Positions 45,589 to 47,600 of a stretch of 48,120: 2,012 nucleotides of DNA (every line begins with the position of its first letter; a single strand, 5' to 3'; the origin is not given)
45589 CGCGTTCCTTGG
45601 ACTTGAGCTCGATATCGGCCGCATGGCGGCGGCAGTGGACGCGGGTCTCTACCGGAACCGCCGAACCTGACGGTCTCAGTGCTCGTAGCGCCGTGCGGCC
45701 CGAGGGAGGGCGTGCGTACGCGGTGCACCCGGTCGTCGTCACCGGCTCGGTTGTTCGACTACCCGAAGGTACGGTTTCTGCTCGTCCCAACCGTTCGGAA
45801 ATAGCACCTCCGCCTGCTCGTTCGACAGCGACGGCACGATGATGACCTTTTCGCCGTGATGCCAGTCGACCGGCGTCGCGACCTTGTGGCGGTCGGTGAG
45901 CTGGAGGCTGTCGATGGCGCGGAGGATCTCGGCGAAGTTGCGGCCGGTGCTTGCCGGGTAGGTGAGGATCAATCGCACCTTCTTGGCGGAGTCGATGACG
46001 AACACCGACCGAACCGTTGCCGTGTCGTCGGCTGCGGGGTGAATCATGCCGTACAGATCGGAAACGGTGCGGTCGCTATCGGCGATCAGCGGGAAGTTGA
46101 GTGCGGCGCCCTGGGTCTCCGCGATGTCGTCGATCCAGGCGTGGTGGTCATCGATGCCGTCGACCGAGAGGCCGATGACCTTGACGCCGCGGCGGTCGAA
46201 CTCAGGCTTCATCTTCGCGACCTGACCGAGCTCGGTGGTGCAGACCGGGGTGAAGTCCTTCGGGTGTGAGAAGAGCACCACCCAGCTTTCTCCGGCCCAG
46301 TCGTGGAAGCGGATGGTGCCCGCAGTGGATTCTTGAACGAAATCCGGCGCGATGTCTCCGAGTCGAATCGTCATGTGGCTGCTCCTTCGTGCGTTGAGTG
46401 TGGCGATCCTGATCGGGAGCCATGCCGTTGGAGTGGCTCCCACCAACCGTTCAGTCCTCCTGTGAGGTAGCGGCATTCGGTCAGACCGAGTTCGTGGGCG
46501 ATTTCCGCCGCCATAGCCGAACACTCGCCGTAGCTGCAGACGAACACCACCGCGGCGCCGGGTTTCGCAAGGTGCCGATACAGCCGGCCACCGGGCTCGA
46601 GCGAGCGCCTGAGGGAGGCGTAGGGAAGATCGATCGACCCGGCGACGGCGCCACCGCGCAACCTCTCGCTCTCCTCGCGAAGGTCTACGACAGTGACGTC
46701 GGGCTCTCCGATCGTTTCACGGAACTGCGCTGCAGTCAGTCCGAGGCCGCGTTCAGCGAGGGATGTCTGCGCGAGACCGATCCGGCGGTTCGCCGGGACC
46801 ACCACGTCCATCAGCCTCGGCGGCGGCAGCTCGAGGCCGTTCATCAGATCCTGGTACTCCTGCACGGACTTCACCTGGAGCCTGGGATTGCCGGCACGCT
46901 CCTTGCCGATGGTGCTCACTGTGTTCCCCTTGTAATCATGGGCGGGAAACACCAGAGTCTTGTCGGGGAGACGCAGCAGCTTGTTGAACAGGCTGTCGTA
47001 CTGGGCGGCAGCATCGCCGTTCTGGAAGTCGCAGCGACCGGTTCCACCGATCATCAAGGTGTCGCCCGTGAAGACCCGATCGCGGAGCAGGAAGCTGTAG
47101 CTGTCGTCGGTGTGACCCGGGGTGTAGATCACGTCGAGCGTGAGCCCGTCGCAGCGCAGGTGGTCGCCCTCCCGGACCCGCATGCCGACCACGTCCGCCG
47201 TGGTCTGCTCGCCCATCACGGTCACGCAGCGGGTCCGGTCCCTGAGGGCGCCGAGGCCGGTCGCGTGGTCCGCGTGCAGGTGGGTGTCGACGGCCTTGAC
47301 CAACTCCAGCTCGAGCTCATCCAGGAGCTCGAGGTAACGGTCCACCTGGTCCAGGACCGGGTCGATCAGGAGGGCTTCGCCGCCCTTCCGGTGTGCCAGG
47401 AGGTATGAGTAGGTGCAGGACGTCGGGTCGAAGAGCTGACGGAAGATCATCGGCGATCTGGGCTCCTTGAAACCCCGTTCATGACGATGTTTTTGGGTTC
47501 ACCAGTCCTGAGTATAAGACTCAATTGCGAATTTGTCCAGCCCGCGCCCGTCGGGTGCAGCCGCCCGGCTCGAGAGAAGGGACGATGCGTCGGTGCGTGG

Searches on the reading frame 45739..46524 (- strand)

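Call 9: search_protein_families(library=pfam, proteins=[window:45739-46524:-], max_evalue=0.001)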
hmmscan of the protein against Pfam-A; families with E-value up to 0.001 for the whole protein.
window:45739-46524:- (261 aa): 3 families
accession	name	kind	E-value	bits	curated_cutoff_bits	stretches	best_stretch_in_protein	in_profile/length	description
PF00578.27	AhpC-TSA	-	8.5e-33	113.4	26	1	56-185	2-123/124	AhpC/TSA family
PF08534.16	Redoxin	-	7.2e-13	49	26.6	1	56-185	3-130/148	Redoxin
PF10417.14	1-cysPrx_C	-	1.9e-10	41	21.1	1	206-238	1-34/41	C-terminal domain of 1-Cys peroxiredoxin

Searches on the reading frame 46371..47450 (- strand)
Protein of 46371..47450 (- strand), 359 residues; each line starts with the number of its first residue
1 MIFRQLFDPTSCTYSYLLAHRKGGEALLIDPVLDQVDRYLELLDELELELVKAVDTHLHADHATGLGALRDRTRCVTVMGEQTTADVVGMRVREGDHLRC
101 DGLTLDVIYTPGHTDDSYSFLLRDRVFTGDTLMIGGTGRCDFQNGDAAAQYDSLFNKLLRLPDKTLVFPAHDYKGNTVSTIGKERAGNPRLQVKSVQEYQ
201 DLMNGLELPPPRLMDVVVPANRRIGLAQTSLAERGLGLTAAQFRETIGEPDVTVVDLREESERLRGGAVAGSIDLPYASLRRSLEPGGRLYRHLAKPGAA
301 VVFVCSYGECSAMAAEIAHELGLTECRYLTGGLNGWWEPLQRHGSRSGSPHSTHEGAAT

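Call 9: search_protein_families(library=pfam, proteins=[window:46371-47450:-], max_evalue=0.001)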
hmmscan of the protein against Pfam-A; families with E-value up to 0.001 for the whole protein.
window:46371-47450:- (359 aa): 3 families
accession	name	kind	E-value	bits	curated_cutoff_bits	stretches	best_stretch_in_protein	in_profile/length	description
PF00753.33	Lactamase_B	-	3.4e-16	60.2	22.7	1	14-171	7-196/196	Metallo-beta-lactamase superfamily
PF00581.25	Rhodanese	-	8.4e-13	49.1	22.2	1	239-337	1-100/102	Rhodanese-like domain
PF12706.13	Lactamase_B_2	-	0.00042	20.4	27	1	27-89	3-71/200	Beta-lactamase superfamily domain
